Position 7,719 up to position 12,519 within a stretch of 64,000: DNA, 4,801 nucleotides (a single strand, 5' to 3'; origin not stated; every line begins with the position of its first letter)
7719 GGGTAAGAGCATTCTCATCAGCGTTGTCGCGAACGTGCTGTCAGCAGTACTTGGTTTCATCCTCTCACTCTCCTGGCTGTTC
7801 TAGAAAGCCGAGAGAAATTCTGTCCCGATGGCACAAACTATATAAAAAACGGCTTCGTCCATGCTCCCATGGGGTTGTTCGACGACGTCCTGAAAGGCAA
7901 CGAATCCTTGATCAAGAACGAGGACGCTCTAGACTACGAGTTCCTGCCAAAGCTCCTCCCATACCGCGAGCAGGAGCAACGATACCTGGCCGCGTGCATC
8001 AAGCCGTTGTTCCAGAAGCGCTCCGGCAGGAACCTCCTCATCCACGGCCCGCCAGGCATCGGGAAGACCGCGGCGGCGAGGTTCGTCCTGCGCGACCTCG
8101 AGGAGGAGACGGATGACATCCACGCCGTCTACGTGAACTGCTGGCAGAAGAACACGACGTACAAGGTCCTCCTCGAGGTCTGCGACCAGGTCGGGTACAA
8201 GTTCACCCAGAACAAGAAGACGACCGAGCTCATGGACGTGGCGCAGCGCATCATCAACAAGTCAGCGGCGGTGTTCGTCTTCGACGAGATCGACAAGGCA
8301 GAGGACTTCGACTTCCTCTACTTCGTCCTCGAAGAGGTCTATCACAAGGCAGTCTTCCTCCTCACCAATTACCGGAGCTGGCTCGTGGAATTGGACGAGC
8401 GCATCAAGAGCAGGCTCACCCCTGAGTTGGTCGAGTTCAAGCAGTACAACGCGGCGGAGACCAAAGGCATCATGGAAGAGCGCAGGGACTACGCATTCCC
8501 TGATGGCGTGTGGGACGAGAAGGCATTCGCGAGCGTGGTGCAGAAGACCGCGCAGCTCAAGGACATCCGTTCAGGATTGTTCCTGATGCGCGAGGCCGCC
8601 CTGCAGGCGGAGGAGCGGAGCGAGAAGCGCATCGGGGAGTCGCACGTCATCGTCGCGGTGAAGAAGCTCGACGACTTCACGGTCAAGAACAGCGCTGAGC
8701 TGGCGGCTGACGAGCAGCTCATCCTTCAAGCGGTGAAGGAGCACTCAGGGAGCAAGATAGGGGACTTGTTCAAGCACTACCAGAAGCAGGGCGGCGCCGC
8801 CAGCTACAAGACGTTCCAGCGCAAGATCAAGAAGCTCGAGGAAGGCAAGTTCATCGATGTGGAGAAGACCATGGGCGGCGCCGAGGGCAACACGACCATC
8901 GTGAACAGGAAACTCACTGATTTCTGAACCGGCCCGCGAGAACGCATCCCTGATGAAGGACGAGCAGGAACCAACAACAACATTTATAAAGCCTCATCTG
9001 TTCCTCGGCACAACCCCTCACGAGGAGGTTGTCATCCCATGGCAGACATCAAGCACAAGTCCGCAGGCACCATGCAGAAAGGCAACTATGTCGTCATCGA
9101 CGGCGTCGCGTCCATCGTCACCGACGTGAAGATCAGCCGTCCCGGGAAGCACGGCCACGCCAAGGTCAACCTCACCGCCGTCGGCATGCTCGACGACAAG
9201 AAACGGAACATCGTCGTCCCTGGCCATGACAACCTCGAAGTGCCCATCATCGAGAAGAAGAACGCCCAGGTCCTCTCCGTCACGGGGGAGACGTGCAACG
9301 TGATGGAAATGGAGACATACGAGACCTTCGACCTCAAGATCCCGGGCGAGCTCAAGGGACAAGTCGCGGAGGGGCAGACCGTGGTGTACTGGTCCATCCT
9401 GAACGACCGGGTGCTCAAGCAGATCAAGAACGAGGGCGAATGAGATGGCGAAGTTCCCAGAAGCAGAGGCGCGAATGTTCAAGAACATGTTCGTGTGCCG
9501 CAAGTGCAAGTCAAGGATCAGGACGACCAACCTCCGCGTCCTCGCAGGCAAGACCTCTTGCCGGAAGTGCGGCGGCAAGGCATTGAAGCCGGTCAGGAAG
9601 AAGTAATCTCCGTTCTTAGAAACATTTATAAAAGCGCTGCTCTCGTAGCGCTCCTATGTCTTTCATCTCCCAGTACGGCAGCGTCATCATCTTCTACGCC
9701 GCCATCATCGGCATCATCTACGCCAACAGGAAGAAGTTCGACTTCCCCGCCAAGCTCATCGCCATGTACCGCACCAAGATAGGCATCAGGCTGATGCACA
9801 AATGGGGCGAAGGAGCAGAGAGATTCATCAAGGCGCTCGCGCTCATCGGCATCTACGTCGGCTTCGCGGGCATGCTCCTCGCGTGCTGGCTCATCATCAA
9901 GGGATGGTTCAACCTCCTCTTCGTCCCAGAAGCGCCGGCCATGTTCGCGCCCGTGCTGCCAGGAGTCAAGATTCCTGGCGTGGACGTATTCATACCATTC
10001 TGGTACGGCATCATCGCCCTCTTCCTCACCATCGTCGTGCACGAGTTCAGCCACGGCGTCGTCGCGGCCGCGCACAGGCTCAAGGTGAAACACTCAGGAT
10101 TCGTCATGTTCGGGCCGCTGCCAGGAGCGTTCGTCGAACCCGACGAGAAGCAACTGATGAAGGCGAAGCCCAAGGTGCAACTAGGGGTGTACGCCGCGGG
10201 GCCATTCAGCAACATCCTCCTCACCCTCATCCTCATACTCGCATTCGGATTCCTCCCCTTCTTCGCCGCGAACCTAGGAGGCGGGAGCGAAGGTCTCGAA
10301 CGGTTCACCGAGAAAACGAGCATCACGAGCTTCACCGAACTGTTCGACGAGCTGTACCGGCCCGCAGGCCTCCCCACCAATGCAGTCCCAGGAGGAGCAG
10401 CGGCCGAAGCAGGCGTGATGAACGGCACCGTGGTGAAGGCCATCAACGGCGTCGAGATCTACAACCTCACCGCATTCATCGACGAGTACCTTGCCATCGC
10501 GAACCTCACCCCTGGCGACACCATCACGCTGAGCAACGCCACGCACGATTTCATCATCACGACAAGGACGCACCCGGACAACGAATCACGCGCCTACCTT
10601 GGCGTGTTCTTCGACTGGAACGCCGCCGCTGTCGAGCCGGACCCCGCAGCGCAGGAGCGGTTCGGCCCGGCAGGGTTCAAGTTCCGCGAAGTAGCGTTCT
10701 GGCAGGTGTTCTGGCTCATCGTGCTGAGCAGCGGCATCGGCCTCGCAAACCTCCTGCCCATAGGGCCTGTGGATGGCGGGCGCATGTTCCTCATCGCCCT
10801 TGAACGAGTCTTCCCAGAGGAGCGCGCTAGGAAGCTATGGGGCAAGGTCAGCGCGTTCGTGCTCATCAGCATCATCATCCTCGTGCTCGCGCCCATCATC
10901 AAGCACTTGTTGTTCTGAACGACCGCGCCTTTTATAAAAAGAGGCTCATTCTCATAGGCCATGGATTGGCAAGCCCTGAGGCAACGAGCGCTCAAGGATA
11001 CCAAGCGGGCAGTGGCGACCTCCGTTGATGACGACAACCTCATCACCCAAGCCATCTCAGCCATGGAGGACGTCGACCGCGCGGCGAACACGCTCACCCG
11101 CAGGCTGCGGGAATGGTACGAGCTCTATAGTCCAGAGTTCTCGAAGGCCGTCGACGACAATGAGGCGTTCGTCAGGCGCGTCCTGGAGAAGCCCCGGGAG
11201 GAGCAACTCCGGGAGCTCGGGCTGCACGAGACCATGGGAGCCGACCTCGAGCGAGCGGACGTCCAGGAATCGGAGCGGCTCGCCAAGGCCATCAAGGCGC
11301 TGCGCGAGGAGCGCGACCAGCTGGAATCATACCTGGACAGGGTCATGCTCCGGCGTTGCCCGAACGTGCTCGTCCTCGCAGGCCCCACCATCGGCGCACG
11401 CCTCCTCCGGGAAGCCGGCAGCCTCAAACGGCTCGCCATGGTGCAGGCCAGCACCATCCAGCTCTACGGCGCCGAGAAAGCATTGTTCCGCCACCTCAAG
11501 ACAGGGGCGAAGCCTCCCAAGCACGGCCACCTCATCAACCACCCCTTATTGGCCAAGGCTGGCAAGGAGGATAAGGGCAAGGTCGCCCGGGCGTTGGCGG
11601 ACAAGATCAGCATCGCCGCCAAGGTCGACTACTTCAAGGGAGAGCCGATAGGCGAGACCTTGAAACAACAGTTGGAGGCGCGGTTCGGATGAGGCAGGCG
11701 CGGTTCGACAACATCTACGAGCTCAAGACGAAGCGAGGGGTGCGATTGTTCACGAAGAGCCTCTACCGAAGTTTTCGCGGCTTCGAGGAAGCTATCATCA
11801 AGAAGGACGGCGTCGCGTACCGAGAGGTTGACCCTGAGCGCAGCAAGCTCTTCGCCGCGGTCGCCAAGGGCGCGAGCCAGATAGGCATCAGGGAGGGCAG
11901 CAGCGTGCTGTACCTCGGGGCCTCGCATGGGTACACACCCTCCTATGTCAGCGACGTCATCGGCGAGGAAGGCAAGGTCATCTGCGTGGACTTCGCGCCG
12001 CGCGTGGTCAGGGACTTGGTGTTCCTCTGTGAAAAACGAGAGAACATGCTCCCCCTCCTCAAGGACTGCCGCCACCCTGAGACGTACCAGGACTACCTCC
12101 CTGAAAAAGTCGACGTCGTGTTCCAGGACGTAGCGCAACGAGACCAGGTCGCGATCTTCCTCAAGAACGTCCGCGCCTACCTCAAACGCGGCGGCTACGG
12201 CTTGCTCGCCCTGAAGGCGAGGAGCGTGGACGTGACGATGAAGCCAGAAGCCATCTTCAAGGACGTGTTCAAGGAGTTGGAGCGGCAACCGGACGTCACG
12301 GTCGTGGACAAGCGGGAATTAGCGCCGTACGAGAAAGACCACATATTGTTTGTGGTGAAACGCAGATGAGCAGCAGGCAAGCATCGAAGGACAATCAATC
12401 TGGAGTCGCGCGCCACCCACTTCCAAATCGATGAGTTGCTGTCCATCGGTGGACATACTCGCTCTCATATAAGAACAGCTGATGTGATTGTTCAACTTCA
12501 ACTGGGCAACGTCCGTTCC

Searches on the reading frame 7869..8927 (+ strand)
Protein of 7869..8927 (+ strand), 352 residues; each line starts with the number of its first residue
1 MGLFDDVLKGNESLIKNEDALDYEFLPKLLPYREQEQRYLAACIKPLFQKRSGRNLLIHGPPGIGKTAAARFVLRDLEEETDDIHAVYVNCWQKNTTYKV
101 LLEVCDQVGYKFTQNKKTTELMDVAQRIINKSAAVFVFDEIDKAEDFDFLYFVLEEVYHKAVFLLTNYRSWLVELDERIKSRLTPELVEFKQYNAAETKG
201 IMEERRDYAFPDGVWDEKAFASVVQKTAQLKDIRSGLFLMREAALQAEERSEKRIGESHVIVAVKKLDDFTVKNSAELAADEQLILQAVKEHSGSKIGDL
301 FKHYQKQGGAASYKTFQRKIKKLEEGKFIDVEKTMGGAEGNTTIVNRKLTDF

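Call 22: search_protein_families(library=pfam, proteins=[window:7869-8927:+], max_evalue=0.0001)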
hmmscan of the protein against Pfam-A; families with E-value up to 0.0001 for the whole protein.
window:7869-8927:+ (352 aa): 8 families
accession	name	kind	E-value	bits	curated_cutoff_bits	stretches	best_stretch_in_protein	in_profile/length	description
PF13401.12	AAA_22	-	2.2e-12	47.9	27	1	52-149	4-100/130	AAA domain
PF13191.12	AAA_16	-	3.1e-11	44.5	32.6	1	30-142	2-142/167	AAA ATPase domain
PF22703.2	Cdc6_lid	-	9.3e-09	35.5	27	1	201-263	3-66/68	Cdc6 AAA+ ATPase-type lid domain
PF00931.28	NB-ARC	-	1.4e-07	31.5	23.5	1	41-166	6-134/248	NB-ARC domain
PF00004.35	AAA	-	8.9e-07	29.8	21.2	1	56-144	1-69/131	ATPase family associated with various cellular activities (AAA)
PF24883.2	NPHP3_N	-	3.7e-06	27.7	24.8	1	51-98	20-65/164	Nephrocystin 3, N-terminal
PF05729.18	NACHT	-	1.1e-05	25.8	26.7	1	56-158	3-118/167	NACHT domain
PF07728.20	AAA_5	-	9.1e-05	22.9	22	0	55-145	1-79/139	AAA domain (dynein-related subfamily)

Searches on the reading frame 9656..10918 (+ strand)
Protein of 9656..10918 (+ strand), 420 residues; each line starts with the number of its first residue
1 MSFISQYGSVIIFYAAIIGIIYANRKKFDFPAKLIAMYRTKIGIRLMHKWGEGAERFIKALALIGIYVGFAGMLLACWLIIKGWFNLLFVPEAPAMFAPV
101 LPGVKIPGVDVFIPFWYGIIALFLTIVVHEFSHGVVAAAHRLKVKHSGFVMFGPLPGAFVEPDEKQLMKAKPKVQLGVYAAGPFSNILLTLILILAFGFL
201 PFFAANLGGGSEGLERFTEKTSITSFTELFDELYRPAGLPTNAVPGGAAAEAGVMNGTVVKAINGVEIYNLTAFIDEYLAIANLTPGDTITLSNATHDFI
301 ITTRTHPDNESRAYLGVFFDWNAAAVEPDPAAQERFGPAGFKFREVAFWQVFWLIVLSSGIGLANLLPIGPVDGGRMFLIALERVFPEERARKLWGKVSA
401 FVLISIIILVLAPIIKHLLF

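Call 22: search_protein_families(library=pfam, proteins=[window:9656-10918:+], max_evalue=0.0001)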
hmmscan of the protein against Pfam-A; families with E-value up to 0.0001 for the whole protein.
window:9656-10918:+ (420 aa): 1 family
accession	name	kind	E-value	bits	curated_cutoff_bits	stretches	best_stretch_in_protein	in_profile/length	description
PF02163.28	Peptidase_M50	-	1.9e-24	86.7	27.2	2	117-287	1-181/221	Peptidase family M50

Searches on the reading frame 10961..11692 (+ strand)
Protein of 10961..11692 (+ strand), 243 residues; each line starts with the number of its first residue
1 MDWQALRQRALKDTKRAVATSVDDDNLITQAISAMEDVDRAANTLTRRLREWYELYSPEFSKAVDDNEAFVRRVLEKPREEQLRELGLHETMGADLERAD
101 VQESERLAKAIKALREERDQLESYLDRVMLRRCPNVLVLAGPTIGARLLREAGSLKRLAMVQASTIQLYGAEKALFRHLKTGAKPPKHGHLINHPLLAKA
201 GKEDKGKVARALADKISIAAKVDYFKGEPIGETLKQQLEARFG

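Call 22: search_protein_families(library=pfam, proteins=[window:10961-11692:+], max_evalue=0.0001)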
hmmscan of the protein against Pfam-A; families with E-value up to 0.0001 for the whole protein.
window:10961-11692:+ (243 aa): 1 family
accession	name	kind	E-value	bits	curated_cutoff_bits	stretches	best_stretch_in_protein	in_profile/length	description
PF01798.23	Nop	-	9.3e-51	172.9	25.4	1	35-242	2-226/228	snoRNA binding domain, fibrillarin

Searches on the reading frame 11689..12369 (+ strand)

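Call 22: search_protein_families(library=pfam, proteins=[window:11689-12369:+], max_evalue=0.0001)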
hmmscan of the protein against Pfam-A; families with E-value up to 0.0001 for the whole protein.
window:11689-12369:+ (226 aa): 1 family
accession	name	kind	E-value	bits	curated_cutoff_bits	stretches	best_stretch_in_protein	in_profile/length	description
PF01269.23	Fibrillarin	-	5.6e-72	242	27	1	3-224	4-224/227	Fibrillarin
